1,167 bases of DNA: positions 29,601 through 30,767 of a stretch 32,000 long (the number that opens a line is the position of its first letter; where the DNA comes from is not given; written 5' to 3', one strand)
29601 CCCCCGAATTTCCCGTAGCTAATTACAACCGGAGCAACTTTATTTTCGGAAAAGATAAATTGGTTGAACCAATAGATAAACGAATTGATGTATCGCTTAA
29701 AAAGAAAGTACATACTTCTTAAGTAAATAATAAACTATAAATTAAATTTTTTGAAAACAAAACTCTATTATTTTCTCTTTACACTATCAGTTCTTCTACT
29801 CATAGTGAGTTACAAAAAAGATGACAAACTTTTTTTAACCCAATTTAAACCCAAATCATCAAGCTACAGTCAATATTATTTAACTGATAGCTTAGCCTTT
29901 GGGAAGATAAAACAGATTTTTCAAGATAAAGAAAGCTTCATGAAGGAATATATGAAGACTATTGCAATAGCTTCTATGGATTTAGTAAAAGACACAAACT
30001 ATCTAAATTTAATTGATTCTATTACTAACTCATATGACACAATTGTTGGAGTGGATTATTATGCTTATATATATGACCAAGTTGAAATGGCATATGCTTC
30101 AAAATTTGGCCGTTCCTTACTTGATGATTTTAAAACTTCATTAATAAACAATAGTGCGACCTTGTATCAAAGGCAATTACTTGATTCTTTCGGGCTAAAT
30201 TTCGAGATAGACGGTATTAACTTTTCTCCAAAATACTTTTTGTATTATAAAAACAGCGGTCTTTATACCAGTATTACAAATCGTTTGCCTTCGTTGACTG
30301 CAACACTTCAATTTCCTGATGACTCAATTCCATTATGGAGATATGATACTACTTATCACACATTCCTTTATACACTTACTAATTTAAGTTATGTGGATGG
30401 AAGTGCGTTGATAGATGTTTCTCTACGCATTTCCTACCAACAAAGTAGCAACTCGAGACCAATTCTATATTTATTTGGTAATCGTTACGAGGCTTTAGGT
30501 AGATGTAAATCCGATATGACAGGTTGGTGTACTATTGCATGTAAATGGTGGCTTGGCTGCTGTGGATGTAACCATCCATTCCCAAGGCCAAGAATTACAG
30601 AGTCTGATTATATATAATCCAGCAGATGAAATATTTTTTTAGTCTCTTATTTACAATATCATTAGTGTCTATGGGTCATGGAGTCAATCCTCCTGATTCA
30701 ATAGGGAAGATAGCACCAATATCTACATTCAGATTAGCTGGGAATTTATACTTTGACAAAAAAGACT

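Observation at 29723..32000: Five-gene cassette of exported proteins with no recognisable family sits where nuoJ should follow nuoI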

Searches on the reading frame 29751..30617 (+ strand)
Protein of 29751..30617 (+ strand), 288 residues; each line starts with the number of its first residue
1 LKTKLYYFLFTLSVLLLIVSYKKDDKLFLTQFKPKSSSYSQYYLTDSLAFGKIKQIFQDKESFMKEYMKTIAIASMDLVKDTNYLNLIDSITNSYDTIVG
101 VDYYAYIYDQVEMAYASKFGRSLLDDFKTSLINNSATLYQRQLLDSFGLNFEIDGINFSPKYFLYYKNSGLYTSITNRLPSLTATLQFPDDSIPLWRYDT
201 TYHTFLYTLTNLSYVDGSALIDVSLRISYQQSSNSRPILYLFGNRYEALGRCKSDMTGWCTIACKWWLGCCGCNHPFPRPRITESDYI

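Call 4: search_protein_families(library=pfam, proteins=[window:29751-30617:+], max_evalue=1)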
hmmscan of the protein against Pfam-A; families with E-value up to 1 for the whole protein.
window:29751-30617:+ (288 aa): 0 families

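Call 10: find_homologous_proteins(query=window:29751-30614:+, max_evalue=0.01)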
Query seq(288 aa) (288 aa): 2 proteins with E <= 0.01 among 671 candidates.
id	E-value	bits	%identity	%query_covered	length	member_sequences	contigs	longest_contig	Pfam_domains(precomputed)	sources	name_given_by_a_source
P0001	4.3e-184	629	98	100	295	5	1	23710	-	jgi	-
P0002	5.0e-51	192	39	91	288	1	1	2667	-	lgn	-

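Call 15: find_encoding_contigs(protein=P0001, flank=10000, max_places=6)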
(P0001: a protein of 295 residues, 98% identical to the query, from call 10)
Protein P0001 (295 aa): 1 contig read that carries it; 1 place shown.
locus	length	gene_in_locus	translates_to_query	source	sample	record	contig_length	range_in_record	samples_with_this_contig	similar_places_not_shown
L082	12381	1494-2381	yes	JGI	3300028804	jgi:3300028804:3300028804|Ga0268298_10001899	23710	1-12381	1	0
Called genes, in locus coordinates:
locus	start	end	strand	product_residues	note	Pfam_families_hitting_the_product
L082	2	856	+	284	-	?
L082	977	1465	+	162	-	PF13534:Fer4_17 (faint), PF13237:Fer4_10, PF00037:Fer4 (weak), PF13183:Fer4_8 (weak), PF12838:Fer4_7, PF13187:Fer4_9, PF13484:Fer4_16, PF00037:Fer4, +4 more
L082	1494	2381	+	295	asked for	-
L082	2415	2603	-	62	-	-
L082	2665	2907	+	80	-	-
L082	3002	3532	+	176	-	-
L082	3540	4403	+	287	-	-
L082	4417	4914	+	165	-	PF00499:Oxidored_q3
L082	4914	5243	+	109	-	PF00420:Oxidored_q2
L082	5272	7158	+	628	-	PF00662:Proton_antipo_N, PF00361:Proton_antipo_M, PF06455:NADH5_C (weak)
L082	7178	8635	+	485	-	PF00361:Proton_antipo_M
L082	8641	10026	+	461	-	PF00361:Proton_antipo_M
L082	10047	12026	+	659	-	PF02705:K_trans, PF22776:K_trans_C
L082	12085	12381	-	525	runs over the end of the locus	PF25060:ARM_TT21_2nd (faint), PF07719:TPR_2 (faint), PF12895:ANAPC3 (faint), PF13181:TPR_8 (faint), PF13414:TPR_11 (faint), PF13424:TPR_12 (faint), PF23914:TPR_CcmH_CycH (faint), PF13431:TPR_17 (faint), +5 more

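Call 16: find_encoding_contigs(protein=P0002, flank=10000, max_places=6)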
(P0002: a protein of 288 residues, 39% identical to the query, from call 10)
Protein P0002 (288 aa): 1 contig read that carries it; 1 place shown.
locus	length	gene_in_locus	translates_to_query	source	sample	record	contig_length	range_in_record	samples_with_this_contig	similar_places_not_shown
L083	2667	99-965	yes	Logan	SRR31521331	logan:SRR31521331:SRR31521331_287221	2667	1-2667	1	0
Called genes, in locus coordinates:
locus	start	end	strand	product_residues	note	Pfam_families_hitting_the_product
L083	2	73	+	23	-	?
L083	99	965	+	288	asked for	-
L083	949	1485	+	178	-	-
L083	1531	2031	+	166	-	PF00499:Oxidored_q3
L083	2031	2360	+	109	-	PF00420:Oxidored_q2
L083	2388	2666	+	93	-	?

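Call 22: search_protein_families(library=ncbifam, proteins=[window:29751-30617:+, L083:99-965:+, L083:949-1485:+], max_evalue=1)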
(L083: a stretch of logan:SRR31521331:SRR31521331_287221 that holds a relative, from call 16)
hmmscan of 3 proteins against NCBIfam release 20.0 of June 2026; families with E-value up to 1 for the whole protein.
window:29751-30617:+ (288 aa): 0 families

L083:99-965:+ (288 aa): 0 families

L083:949-1485:+ (178 aa): 0 families

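Call 23: search_protein_families(library=pfam, proteins=[L083:99-965:+, L083:949-1485:+], max_evalue=5)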
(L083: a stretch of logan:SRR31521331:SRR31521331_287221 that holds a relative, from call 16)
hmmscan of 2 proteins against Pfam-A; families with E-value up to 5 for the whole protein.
L083:99-965:+ (288 aa): 1 family
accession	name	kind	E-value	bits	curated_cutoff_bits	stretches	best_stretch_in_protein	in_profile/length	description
PF06143.16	Baculo_11_kDa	-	0.05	13.6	28.4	1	37-63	14-40/84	Baculovirus 11 kDa family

L083:949-1485:+ (178 aa): 1 family
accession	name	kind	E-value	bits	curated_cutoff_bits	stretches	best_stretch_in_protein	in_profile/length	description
PF03781.23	FGE-sulfatase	-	0.02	15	23.3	1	32-114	24-110/255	Sulfatase-modifying factor enzyme 1-like domain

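Call 31: search_solved_structures(query=A1, max_evalue=10)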
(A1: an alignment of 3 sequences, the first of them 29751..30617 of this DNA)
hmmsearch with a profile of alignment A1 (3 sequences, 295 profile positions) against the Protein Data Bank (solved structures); distinct sequences matched with E-value up to 10: 0.

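Call 53: search_protein_families(library=padloc, proteins=[window:29751-30617:+], max_evalue=1)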
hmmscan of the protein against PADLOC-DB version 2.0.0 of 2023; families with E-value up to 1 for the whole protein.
window:29751-30617:+ (288 aa): 0 families

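Call 54: search_protein_families(library=phrogs, proteins=[window:29751-30617:+], max_evalue=1)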
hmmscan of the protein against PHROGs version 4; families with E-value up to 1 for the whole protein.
window:29751-30617:+ (288 aa): 0 families

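Call 67: predict_structure(alignment_id=A1)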
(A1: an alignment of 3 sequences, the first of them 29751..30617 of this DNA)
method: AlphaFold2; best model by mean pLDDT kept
length: 288 residues; sequences in the alignment: 3
mean_pLDDT: 35.7   pTM: 0.29
mean pLDDT of the five models: 35.7, 34.8, 31.9, 31.9, 30.0
residues with pLDDT >= 90: 0; 70-90: 0; 50-70: 18; < 50: 270
segments of 3 or more residues with pLDDT < 50: 1-7, 9-111, 133-288
pLDDT, mean of each block of 10 residues (from residue 1): 46 33 25 23 25 29 28 26 40 40 44 52 54 44 38 29 31 33 46 47 39 31 41 42 33 32 27 26 27
secondary structure, 60 per line:
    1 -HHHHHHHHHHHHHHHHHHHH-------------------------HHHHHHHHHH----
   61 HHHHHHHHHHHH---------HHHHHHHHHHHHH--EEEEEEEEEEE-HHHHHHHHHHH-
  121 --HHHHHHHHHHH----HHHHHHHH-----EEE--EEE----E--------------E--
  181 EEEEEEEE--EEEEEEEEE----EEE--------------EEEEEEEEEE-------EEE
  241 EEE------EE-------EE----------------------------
elements in order: H2-21 H47-56 H61-72 H82-94 E97-107 H109-119 H123-133 H138-145 E151-153 E156-158 E181-188 E191-199 E204-206 E221-230 E238-243

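Call 84: find_related_loci(query=A1, collection=viral_contigs, flank=5000)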
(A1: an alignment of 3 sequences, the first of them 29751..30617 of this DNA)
Query A1 (288 aa) in viral_contigs; peptide patterns used: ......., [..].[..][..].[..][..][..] (x = any residue, [..] = any of these).
133 stretches matched a pattern, but none encodes a relative of the query by tblastn (E <= 1e-3).
